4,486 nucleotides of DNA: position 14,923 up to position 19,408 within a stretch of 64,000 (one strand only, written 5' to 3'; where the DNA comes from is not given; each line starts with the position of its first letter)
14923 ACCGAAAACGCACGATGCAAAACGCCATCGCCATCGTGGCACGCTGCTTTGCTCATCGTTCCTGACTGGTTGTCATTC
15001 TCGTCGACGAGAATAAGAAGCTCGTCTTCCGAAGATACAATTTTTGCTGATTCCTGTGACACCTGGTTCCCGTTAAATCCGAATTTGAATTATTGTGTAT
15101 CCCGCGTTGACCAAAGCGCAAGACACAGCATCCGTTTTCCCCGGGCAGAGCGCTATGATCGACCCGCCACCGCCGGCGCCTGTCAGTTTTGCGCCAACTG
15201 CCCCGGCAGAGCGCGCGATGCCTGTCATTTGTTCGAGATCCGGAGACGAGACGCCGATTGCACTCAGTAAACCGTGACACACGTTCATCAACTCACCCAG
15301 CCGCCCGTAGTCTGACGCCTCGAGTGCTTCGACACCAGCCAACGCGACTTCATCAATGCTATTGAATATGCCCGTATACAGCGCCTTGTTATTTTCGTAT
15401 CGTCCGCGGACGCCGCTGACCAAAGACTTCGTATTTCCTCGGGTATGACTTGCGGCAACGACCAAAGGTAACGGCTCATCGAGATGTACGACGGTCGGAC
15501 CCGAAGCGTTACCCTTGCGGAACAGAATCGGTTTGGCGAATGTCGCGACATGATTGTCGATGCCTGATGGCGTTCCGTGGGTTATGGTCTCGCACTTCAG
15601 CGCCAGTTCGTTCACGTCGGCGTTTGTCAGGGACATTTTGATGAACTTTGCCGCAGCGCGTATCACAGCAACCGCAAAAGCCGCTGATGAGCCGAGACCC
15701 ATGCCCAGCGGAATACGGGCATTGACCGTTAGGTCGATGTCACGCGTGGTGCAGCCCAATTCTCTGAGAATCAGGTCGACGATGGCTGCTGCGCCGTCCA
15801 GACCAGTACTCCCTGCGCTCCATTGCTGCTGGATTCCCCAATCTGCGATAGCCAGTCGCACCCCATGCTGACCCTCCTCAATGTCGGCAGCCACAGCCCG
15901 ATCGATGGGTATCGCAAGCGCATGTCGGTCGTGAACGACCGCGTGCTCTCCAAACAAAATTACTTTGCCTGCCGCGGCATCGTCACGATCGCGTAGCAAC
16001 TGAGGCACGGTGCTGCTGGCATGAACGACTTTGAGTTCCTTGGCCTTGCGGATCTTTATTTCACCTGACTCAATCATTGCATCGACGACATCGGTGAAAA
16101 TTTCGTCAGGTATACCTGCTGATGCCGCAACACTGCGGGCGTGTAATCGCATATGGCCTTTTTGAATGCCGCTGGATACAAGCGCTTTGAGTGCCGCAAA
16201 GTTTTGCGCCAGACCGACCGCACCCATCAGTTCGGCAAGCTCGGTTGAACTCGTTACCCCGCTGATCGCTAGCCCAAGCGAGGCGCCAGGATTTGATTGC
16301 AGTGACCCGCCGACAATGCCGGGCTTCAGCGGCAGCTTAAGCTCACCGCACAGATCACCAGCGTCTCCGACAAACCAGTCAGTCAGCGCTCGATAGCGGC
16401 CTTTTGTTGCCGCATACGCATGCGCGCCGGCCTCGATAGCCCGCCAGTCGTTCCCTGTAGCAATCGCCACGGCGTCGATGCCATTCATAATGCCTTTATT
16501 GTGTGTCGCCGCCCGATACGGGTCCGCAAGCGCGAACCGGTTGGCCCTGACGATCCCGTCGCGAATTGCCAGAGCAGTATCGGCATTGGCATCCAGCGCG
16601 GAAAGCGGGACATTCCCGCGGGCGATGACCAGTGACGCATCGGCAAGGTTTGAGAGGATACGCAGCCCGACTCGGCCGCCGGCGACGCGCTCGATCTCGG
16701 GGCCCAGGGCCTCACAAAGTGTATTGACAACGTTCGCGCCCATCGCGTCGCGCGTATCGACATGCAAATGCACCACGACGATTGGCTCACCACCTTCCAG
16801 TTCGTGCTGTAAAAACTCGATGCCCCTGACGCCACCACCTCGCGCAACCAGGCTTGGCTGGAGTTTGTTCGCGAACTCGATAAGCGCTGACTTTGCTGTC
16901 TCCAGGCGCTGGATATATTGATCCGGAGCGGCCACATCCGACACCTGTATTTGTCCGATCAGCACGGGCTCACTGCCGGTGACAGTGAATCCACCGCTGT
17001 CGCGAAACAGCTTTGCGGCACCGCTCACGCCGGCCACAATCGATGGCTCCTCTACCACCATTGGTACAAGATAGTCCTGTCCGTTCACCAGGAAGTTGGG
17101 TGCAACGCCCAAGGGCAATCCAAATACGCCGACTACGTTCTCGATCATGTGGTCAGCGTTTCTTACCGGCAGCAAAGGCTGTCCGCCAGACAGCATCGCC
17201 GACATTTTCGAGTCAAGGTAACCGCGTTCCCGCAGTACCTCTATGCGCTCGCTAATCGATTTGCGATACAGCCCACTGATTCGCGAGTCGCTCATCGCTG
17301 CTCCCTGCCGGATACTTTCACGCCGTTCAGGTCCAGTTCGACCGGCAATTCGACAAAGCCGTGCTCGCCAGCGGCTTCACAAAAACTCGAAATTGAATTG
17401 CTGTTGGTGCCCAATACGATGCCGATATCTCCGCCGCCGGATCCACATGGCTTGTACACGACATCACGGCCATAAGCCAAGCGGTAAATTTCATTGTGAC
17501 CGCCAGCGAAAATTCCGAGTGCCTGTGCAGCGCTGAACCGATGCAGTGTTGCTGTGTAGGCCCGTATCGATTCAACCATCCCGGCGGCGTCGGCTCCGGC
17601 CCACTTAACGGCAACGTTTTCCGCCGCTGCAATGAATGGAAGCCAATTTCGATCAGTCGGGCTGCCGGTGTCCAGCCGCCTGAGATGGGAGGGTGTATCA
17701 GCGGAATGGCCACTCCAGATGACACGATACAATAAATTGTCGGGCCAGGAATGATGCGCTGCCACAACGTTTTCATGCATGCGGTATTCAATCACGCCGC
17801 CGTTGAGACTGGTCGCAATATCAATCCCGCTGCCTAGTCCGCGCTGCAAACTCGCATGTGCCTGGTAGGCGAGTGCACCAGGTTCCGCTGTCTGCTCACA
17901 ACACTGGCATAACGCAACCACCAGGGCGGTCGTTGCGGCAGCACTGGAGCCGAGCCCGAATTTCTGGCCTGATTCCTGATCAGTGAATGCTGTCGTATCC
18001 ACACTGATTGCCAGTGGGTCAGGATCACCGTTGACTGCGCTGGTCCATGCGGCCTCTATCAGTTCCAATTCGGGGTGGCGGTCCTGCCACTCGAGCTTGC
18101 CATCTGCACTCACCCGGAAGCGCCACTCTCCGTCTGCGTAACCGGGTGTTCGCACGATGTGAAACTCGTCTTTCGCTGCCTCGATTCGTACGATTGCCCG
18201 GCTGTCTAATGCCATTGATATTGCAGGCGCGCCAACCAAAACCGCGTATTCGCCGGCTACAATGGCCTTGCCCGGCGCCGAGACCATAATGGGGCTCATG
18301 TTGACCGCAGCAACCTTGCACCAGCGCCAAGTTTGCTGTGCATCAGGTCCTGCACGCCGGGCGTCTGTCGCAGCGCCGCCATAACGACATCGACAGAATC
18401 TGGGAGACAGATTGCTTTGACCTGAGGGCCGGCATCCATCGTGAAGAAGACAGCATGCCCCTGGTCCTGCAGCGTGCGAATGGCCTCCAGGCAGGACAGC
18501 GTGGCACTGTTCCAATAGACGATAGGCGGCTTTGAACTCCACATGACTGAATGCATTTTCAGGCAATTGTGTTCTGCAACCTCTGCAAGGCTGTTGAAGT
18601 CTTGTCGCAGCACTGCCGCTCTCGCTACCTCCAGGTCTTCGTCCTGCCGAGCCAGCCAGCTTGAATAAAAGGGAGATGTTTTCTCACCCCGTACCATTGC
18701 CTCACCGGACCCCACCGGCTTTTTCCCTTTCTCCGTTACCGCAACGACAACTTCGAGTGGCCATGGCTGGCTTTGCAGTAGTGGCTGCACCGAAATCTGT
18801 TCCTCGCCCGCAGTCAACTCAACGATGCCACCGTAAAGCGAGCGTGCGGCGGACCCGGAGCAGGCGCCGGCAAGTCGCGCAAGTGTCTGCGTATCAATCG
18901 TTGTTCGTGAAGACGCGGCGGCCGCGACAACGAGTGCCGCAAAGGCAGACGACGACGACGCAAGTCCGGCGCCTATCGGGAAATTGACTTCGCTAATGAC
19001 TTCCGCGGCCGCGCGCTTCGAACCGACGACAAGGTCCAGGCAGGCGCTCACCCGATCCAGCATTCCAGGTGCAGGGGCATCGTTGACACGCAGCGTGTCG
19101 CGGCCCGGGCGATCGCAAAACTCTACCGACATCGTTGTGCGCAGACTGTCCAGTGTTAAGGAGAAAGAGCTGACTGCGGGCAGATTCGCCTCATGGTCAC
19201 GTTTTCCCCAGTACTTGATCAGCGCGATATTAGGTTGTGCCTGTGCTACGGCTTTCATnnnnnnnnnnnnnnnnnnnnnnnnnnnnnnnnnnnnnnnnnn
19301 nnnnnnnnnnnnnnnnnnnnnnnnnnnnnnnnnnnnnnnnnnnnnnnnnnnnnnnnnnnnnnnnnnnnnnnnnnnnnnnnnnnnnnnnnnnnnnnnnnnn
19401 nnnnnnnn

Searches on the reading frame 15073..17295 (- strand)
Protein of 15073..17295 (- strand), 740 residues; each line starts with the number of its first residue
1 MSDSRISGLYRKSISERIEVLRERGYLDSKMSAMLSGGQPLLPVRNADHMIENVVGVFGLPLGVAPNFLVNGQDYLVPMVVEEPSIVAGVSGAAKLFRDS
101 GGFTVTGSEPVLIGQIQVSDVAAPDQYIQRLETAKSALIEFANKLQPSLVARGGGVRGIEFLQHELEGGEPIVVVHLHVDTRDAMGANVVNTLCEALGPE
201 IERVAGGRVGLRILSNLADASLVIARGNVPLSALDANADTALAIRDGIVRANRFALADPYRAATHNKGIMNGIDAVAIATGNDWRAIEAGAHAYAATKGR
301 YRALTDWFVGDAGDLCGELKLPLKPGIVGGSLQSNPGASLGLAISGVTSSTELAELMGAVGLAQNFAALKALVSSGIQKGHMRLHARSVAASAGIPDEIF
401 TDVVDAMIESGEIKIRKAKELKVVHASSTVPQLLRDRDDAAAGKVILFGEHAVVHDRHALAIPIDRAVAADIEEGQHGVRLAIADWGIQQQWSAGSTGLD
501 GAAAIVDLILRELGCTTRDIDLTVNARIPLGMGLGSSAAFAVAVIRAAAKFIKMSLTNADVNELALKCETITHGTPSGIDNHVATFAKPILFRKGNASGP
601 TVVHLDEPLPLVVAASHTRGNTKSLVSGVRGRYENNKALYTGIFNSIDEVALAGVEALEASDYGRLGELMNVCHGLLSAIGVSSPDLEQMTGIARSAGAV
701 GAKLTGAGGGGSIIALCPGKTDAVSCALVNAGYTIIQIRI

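Call 61: search_protein_families(library=pfam, proteins=[window:15073-17295:-], max_evalue=0.000001)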
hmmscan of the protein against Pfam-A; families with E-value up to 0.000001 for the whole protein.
window:15073-17295:- (740 aa): 3 families
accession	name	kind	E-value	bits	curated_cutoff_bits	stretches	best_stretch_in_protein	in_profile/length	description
PF00368.23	HMG-CoA_red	-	2.1e-99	333.4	27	1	14-386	2-368/368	Hydroxymethylglutaryl-coenzyme A reductase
PF00288.32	GHMP_kinases_N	-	7.7e-18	64.9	22.3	1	505-585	6-83/87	GHMP kinases N terminal domain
PF08544.19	GHMP_kinases_C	-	3.6e-14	53.3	21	1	656-723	3-72/85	GHMP kinases C terminal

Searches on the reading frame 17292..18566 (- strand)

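Call 61: search_protein_families(library=pfam, proteins=[window:17292-18566:-], max_evalue=0.000001)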
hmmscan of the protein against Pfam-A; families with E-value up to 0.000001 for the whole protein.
window:17292-18566:- (424 aa): 0 families

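Call 92: search_protein_families(library=pfam, proteins=[window:17292-18566:-], max_evalue=0.0001)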
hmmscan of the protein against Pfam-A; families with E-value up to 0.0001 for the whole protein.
window:17292-18566:- (424 aa): 1 family
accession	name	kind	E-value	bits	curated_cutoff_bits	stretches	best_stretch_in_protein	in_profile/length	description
PF00288.32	GHMP_kinases_N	-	4.2e-06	27.3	22.3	1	201-257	28-87/87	GHMP kinases N terminal domain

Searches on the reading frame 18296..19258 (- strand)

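Call 61: search_protein_families(library=pfam, proteins=[window:18296-19258:-], max_evalue=0.000001)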
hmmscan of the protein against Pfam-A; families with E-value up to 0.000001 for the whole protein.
window:18296-19258:- (320 aa): 3 families
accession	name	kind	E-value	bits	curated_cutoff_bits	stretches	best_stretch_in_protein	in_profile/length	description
PF22700.2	MVD-like_N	-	3.3e-43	147.5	27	1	7-153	1-151/157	Diphosphomevalonate decarboxylase-like N-terminal domain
PF18376.6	MDD_C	-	1.4e-15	58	23.2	1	170-301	1-135/186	Mevalonate 5-diphosphate decarboxylase C-terminal domain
PF00288.32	GHMP_kinases_N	-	1.9e-07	31.7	22.3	1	84-140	17-72/87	GHMP kinases N terminal domain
